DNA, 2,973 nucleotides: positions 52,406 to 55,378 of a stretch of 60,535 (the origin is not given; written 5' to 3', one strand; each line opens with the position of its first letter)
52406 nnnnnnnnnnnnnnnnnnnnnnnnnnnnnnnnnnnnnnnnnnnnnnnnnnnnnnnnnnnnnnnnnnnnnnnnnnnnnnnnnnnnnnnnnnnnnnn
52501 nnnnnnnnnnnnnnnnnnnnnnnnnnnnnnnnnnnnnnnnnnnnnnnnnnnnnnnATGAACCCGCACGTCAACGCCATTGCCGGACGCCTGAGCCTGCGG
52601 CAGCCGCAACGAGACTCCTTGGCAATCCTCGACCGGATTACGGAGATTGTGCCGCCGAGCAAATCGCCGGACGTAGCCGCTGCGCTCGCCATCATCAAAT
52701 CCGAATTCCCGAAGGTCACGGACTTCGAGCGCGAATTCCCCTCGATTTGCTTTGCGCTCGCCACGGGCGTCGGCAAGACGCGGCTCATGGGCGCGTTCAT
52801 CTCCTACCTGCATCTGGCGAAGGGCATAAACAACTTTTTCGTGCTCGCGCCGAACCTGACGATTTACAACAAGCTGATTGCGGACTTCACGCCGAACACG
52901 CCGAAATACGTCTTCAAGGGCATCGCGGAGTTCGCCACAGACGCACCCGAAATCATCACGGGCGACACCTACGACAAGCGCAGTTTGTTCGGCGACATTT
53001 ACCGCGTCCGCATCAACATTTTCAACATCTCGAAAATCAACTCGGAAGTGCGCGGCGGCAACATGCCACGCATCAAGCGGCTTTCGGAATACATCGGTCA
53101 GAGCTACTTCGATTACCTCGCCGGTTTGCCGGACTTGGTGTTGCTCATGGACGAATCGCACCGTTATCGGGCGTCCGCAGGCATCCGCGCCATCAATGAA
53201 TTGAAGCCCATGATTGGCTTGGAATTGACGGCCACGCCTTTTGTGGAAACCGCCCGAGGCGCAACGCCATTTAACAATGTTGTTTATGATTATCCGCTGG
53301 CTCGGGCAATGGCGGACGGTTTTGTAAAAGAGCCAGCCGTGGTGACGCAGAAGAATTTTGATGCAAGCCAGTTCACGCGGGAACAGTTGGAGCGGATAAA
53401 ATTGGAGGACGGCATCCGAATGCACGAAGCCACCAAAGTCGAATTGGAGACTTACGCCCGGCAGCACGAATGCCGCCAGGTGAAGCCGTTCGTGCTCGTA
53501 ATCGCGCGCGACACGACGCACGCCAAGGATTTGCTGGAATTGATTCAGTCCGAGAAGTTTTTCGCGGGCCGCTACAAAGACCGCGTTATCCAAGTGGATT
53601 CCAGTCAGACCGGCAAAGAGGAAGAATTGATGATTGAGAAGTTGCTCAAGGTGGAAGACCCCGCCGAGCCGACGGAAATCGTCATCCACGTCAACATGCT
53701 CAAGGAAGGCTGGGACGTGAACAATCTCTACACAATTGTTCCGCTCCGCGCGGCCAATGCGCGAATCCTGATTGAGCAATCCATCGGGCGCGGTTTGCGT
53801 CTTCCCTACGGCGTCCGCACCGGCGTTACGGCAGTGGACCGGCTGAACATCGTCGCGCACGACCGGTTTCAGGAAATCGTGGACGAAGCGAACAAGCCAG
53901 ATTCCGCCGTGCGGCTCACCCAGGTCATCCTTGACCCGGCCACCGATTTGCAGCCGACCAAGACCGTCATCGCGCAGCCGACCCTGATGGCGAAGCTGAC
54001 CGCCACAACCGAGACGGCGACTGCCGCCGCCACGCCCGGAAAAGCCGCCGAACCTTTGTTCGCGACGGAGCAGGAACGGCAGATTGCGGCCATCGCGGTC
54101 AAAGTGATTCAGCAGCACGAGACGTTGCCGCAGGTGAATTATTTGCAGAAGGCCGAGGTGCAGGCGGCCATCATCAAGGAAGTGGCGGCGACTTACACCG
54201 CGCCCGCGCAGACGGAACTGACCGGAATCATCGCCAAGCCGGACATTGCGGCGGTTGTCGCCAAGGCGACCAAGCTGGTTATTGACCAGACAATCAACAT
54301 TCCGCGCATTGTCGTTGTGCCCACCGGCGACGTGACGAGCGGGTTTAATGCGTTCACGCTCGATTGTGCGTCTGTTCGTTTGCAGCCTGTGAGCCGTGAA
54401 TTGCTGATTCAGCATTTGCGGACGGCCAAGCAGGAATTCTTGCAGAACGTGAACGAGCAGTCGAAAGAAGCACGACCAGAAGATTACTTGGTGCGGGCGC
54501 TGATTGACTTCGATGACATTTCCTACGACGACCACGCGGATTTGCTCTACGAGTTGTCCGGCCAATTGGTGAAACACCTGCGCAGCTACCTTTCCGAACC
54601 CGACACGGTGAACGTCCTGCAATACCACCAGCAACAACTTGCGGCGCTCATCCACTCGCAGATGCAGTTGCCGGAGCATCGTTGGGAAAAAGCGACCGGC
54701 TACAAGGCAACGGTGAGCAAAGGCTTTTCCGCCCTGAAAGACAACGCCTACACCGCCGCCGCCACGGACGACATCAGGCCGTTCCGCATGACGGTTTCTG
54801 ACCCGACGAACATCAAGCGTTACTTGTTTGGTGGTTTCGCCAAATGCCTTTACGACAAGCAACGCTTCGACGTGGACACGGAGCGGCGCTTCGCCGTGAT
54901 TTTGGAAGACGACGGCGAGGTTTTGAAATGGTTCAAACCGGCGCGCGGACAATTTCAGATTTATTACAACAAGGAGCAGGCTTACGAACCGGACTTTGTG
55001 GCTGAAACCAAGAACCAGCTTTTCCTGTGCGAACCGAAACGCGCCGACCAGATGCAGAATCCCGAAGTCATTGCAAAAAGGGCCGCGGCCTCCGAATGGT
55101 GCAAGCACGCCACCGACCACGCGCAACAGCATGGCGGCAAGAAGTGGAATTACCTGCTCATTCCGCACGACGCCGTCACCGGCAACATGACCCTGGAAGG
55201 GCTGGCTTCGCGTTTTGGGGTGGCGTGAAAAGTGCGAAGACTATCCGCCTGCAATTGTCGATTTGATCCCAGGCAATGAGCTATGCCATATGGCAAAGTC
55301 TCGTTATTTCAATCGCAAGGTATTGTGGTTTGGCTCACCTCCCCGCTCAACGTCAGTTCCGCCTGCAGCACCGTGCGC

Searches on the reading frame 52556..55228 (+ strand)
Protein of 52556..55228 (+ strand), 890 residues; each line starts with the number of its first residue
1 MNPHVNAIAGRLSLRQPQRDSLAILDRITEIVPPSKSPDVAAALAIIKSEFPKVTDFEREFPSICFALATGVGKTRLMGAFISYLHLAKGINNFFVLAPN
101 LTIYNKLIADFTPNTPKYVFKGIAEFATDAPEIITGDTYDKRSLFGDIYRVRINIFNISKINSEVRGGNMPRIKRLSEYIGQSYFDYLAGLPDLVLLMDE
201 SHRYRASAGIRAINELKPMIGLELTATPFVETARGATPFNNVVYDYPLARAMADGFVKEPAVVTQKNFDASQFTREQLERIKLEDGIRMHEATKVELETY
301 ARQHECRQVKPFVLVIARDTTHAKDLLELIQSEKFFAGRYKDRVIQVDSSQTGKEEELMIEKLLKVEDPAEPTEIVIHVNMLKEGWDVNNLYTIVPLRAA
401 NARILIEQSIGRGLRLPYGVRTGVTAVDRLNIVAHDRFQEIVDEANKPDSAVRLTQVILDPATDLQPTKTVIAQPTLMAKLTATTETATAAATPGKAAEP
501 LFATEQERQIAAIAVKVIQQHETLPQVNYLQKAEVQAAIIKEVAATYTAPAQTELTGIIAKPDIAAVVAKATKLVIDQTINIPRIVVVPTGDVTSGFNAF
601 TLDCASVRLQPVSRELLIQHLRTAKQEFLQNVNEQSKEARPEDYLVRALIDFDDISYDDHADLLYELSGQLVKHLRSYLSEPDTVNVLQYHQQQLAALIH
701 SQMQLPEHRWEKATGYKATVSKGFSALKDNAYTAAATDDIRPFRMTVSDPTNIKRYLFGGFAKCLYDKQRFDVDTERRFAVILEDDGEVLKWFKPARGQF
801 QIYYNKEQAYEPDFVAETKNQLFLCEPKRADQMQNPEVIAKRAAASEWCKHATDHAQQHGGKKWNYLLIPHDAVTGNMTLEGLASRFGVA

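Call 4: search_protein_families(library=pfam, proteins=[window:52556-55228:+], max_evalue=0.01)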
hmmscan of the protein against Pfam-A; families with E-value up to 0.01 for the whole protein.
window:52556-55228:+ (890 aa): 2 families
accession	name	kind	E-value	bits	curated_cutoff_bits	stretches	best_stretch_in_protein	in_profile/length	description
PF04851.21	ResIII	-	1.8e-21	77.2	22.5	1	58-229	20-163/164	Type III restriction enzyme, res subunit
PF18766.7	SWI2_SNF2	-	8.7e-05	22.7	26.7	1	178-278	110-204/221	SWI2/SNF2 ATPase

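Call 5: search_protein_families(library=padloc, proteins=[window:52556-55228:+], max_evalue=0.01)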
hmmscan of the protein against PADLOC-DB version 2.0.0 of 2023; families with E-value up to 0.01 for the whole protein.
window:52556-55228:+ (890 aa): 10 families
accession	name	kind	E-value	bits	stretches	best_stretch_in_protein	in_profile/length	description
PDLC03648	REase_III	-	1.3e-210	699.8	1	82-887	2-863/871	Type III restriction enzyme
PDLC03647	REase_III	-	1.6e-11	41.1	1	361-445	498-582/989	Type III restriction enzyme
PDLC03650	REase_III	-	4.8e-11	39.8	1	194-423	226-428/898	Type III restriction enzyme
PDLC03649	REase_III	-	3.4e-08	29.9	1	360-418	485-540/973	Type III restriction enzyme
PDLC03653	REase_III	-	2.2e-06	24.1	1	195-436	262-489/883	Type III restriction enzyme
PDLC03651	REase_III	-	4.7e-06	22.9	0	365-399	401-435/873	Type III restriction enzyme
PDLC03658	mREase_IV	-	1.1e-05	21.4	1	196-417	339-546/953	Type IV methyl-directed restriction enzyme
PDLC03042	REase_I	-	5.9e-05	18.6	1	344-430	760-845/1170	Type I restriction enzyme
PDLC03047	REase_I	-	0.00062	15.6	1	315-417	609-704/1107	Type I restriction enzyme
PDLC03659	mREase_IV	-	0.0035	13.2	0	373-416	510-553/945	Type IV methyl-directed restriction enzyme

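Call 24: search_protein_families(library=ncbifam, proteins=[window:52556-55228:+], max_evalue=0.001)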
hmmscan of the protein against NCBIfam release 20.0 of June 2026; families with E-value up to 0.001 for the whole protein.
window:52556-55228:+ (890 aa): 5 families
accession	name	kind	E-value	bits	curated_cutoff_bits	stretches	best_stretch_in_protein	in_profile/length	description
NF046055.1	restr_BPTD_3080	equivalog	9e-32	109.9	800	3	350-415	548-616/970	BPTD_3080 family restriction endonuclease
NF012027.0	PRK15483.1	equivalog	1.9e-09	36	564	1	362-417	488-546/986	type III restriction-modification system endonuclease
NF046051.1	restrict_EcoAI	equivalog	2.2e-08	33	550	1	184-417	267-515/768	EcoAI/FtnUII family type I restriction enzme subunit R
NF053632.1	heli_RadD_YejH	equivalog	2.2e-07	29.6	720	1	235-457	172-380/573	DNA repair helicase RadD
NF008521.0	PRK11448.1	equivalog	2.7e-07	29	729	1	314-417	702-801/1123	type I restriction-modification system endonuclease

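Call 53: search_dna_similar(query=window:52556-55225:+, collection=plasmids, mode=protein, max_evalue=1e-30, max_rows=25)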
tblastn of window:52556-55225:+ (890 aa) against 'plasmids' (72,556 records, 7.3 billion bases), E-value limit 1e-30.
Records with a match: 34; places in all: 34; records where one place covers at least 80% of the query: 23.
Best place of each record, by identity: <60% 34.
By first word of the organism name: Salmonella 15; Roseomonas 2; Aeromonas 2; Paracoccus 2; Arthrobacter 2; Corynebacterium 2; Deinococcus 1; Sphingopyxis 1; Ketogulonicigenium 1; Gordonia 1; and 5 more.
By predicted mobility (MOB-suite, as given by PLSDB): conjugative 16; non-mobilizable 11; mobilizable 7.
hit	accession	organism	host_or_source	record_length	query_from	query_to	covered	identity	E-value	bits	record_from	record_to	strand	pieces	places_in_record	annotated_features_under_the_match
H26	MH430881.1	Salmonella enterica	-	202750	5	890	100%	51.9%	0e+0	875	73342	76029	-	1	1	hypothetical protein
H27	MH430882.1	Salmonella enterica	-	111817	5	890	100%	51.9%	0e+0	875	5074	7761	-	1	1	hypothetical protein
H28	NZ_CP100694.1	Salmonella enterica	Homo sapiens,stool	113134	5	890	100%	51.9%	0e+0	875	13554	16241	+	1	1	DEAD/DEAH box helicase family protein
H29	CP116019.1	Salmonella enterica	cell culture,pig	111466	5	890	100%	51.9%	0e+0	875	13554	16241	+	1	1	DEAD/DEAH box helicase family protein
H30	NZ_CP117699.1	Salmonella enterica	Homo sapiens,tissue sample,leg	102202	5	890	100%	51.9%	0e+0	875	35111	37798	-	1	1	DEAD/DEAH box helicase family protein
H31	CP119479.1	Salmonella enterica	Product-Raw-Ground, Comminuted or ...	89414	5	890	100%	51.9%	0e+0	875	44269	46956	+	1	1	DEAD/DEAH box helicase family protein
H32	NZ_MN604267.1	Salmonella enterica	-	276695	5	890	100%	51.9%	0e+0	875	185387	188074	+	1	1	DEAD/DEAH box helicase family protein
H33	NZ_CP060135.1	Salmonella enterica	slaughtered pig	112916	5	890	100%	51.9%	0e+0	875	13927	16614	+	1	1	DEAD/DEAH box helicase family protein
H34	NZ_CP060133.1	Salmonella enterica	slaughtered pig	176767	5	890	100%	51.9%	0e+0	875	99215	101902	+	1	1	DEAD/DEAH box helicase family protein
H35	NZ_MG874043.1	Salmonella sp.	-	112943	5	890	100%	51.9%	0e+0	875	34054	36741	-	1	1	DEAD/DEAH box helicase family protein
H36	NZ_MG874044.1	Salmonella sp.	-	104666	5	890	100%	51.9%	0e+0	875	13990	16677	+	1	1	DEAD/DEAH box helicase family protein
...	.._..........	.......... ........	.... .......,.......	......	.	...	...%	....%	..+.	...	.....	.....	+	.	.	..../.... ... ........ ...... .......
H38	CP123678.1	Salmonella enterica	animal-swine-market swine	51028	5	890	100%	51.9%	0e+0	875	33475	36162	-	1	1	DEAD/DEAH box helicase family protein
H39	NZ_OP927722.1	Salmonella sp.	-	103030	5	890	100%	51.9%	0e+0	875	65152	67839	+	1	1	DEAD/DEAH box helicase family protein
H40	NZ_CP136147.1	Salmonella enterica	Homo sapiens,Skin secretion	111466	5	890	100%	51.9%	0e+0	875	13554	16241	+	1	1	DEAD/DEAH box helicase family protein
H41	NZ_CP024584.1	Roseomonas sp. FDAARGOS_362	Homo sapiens,peripheral Blood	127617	8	875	98%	49.1%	0e+0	741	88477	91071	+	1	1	DEAD/DEAH box helicase family protein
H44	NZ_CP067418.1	Aeromonas media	cell culture,water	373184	6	890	99%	44.8%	0e+0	747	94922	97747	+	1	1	DEAD/DEAH box helicase family protein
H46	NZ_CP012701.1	Sphingopyxis macrogoltabida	whole organism,activated sludge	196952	8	889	99%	44.9%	0e+0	689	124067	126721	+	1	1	DEAD/DEAH box helicase family protein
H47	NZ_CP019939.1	Ketogulonicigenium robustum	cell culture,soil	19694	8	883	98%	44.4%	0e+0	719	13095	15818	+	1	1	DEAD/DEAH box helicase family protein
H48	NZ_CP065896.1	Paracoccus marcusii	Cancer pagurus,whole ...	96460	8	883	98%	44.2%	0e+0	720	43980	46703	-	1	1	DEAD/DEAH box helicase family protein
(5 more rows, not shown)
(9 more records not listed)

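Call 56: get_annotated_region(hit=H47, flank=9000)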
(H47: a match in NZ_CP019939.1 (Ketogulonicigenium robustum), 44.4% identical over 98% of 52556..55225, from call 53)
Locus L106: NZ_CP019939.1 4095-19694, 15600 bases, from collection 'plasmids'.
description: Ketogulonicigenium robustum strain SPU_B003 plasmid unnamed2, complete sequence
organism: Ketogulonicigenium robustum (NCBI taxid 92947)
taxonomy: Bacteria; Pseudomonadota; Alphaproteobacteria; Rhodobacterales; Roseobacteraceae; Ketogulonicigenium; Ketogulonicigenium robustum
host: -; source: cell culture,soil; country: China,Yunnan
typing (MOB-suite, as given by PLSDB): mobilizable; replicon rep_cluster_1315; relaxase MOBH
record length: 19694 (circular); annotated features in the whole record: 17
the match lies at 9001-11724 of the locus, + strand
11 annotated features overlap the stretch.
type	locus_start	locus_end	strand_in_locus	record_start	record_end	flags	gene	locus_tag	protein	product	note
CDS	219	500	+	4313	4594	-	-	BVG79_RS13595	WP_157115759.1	hypothetical protein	-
CDS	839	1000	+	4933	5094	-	-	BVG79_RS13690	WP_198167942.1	hypothetical protein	-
CDS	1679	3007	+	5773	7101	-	drt2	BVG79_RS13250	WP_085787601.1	antiviral reverse transcriptase Drt2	GO:0051607 - defense response to virus [Evidence IEA]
CDS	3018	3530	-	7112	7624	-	-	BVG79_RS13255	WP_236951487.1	recombinase family protein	GO:0006310 - DNA recombination [Evidence IEA]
CDS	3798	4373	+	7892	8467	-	-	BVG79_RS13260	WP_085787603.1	hypothetical protein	-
CDS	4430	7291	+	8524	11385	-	-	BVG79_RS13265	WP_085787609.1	SNF2-related protein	-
CDS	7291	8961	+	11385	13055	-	-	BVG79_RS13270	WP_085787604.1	site-specific DNA-methyltransferase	GO:0006306 - DNA methylation [Evidence IEA]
CDS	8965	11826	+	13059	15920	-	-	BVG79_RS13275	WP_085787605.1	DEAD/DEAH box helicase family protein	-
CDS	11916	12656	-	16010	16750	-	-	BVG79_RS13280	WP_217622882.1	helix-turn-helix transcriptional regulator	-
CDS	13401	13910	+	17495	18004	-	mobI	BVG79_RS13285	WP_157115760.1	conjugative transfer protein MobI(A/C)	-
CDS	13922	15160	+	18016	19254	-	-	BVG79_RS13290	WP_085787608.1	TraI domain-containing protein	-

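Call 83: get_annotated_region(hit=H46, flank=9000)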
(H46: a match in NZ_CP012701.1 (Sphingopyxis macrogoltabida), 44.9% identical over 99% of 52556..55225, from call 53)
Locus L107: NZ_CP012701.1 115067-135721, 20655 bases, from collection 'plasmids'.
description: Sphingopyxis macrogoltabida strain EY-1 isolate activated sludge plasmid 1, complete sequence
organism: Sphingopyxis macrogoltabida (NCBI taxid 33050)
taxonomy: Bacteria; Pseudomonadota; Alphaproteobacteria; Sphingomonadales; Sphingomonadaceae; Sphingopyxis; Sphingopyxis macrogoltabida
host: -; source: whole organism,activated sludge; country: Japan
typing (MOB-suite, as given by PLSDB): mobilizable; replicon rep_cluster_542; relaxase MOBF
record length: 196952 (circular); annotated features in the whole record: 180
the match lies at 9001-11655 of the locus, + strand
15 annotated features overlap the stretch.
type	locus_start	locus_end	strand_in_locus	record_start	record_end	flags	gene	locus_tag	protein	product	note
CDS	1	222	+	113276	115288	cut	-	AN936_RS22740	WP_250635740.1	conjugal transfer protein TraG N-terminal domain-containing protein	-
CDS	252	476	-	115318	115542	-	-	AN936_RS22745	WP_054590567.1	hypothetical protein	-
CDS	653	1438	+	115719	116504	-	-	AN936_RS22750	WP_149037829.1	hypothetical protein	-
CDS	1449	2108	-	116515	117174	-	-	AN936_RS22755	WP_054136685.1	hypothetical protein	-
CDS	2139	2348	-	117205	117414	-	-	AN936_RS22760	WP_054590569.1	hypothetical protein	-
CDS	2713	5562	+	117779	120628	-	-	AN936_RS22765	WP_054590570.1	SNF2-related protein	-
CDS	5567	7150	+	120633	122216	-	-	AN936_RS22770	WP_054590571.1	hypothetical protein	-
CDS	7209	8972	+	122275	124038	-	-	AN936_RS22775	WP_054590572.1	site-specific DNA-methyltransferase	GO:0006306 - DNA methylation [Evidence IEA]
CDS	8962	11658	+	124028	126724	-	-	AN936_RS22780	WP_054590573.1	DEAD/DEAH box helicase family protein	-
CDS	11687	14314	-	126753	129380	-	-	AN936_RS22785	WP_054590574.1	AAA family ATPase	GO:0006302 - double-strand break repair [Evidence IEA]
CDS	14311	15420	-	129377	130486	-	-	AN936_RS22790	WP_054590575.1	DNA repair exonuclease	-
CDS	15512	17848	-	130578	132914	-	-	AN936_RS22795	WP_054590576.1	AAA family ATPase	-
CDS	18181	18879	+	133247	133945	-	-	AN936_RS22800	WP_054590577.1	hypothetical protein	-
CDS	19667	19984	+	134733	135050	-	-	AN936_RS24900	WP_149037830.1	hypothetical protein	-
CDS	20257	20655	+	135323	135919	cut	-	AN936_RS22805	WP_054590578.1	hypothetical protein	-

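Call 84: get_annotated_region(hit=H48, flank=9000)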
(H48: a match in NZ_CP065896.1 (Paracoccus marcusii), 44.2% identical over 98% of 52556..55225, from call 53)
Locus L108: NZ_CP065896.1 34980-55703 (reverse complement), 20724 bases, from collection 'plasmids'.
description: Paracoccus marcusii strain CP157 plasmid pCP157_04, complete sequence
organism: Paracoccus marcusii (NCBI taxid 59779)
taxonomy: Bacteria; Pseudomonadota; Alphaproteobacteria; Rhodobacterales; Paracoccaceae; Paracoccus; Paracoccus marcusii
host: -; source: Cancer pagurus,whole organism,carapace,carapace; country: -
typing (MOB-suite, as given by PLSDB): non-mobilizable; replicon rep_cluster_613
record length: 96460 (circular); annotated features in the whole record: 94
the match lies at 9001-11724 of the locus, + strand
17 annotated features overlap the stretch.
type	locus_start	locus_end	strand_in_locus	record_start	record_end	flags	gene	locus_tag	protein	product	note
CDS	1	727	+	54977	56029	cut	-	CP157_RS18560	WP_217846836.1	hypothetical protein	-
CDS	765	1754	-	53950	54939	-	-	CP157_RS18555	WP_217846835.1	hypothetical protein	-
CDS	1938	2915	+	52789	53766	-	-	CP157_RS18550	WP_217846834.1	glycosyltransferase family 2 protein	-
CDS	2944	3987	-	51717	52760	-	-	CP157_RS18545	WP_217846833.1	IS30 family transposase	-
CDS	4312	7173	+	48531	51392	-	-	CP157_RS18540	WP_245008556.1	SNF2-related protein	-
CDS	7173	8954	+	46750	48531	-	-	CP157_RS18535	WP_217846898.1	site-specific DNA-methyltransferase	GO:0006306 - DNA methylation [Evidence IEA]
CDS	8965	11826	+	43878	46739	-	-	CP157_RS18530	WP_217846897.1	DEAD/DEAH box helicase family protein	-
CDS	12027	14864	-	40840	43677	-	-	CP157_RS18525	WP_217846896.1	TrlF family AAA-like ATPase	-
CDS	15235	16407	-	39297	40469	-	-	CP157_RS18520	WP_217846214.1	IS5 family transposase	-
CDS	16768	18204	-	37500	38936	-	-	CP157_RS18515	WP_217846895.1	IS1182 family transposase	-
CDS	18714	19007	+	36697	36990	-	-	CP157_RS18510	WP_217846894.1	type II toxin-antitoxin system RelB/DinJ family antitoxin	GO:0006355 - regulation of DNA-templated transcription [Evidence IEA]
CDS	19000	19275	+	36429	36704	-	-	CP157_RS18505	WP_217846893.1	type II toxin-antitoxin system RelE/ParE family toxin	GO:0030541 - plasmid partitioning [Evidence IEA]; GO:0051290 - protein heterotetramerization [Evidence IEA]; GO:0009432 ...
CDS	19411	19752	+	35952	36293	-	-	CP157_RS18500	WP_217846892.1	hypothetical protein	-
CDS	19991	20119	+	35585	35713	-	-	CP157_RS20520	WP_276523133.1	hypothetical protein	-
CDS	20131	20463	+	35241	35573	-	-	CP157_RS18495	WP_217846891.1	cytochrome c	-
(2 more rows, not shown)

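Call 85: get_annotated_region(hit=H41, flank=9000)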
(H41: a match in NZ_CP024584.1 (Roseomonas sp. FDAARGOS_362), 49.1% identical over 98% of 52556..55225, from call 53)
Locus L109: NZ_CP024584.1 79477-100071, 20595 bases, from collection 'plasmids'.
description: Roseomonas sp. FDAARGOS_362 plasmid unnamed, complete sequence
organism: Roseomonas sp. FDAARGOS_362 (NCBI taxid 2018065)
taxonomy: Bacteria; Pseudomonadota; Alphaproteobacteria; Rhodospirillales; Acetobacteraceae; Roseomonas; Roseomonas sp. FDAARGOS 362
host: -; source: Homo sapiens,peripheral Blood; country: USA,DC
typing (MOB-suite, as given by PLSDB): non-mobilizable
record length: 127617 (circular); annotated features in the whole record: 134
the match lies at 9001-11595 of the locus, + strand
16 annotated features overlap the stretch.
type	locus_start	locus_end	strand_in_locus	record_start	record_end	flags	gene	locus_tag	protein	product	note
CDS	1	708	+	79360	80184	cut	-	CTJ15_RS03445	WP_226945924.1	DNA/RNA non-specific endonuclease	-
CDS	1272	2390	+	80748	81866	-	-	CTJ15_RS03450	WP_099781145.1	site-specific integrase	GO:0015074 - DNA integration [Evidence IEA]; GO:0006310 - DNA recombination [Evidence IEA]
CDS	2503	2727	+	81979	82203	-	vapB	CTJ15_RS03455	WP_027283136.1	type II toxin-antitoxin system VapB family antitoxin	-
CDS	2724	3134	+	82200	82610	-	-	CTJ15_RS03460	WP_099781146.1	type II toxin-antitoxin system VapC family toxin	-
CDS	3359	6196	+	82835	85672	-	-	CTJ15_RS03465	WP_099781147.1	SNF2-related protein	-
CDS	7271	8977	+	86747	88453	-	-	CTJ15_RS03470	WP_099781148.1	site-specific DNA-methyltransferase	GO:0006306 - DNA methylation [Evidence IEA]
CDS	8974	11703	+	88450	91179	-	-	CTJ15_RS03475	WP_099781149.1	DEAD/DEAH box helicase family protein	-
CDS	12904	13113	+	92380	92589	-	-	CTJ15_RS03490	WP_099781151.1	hypothetical protein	-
CDS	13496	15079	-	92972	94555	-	-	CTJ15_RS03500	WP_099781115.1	IS66 family transposase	-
CDS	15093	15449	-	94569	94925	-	tnpB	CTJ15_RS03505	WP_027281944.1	IS66 family insertion sequence element accessory protein TnpB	-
CDS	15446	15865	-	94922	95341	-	-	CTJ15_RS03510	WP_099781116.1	transposase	GO:0006313 - DNA transposition [Evidence IEA]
CDS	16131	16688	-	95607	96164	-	-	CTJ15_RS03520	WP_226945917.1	transposase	GO:0006313 - DNA transposition [Evidence IEA]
CDS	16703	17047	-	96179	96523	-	-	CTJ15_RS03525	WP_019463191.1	hypothetical protein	-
CDS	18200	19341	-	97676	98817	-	-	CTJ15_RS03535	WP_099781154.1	IS3 family transposase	-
CDS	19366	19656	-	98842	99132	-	-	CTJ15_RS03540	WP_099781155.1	transposase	GO:0006313 - DNA transposition [Evidence IEA]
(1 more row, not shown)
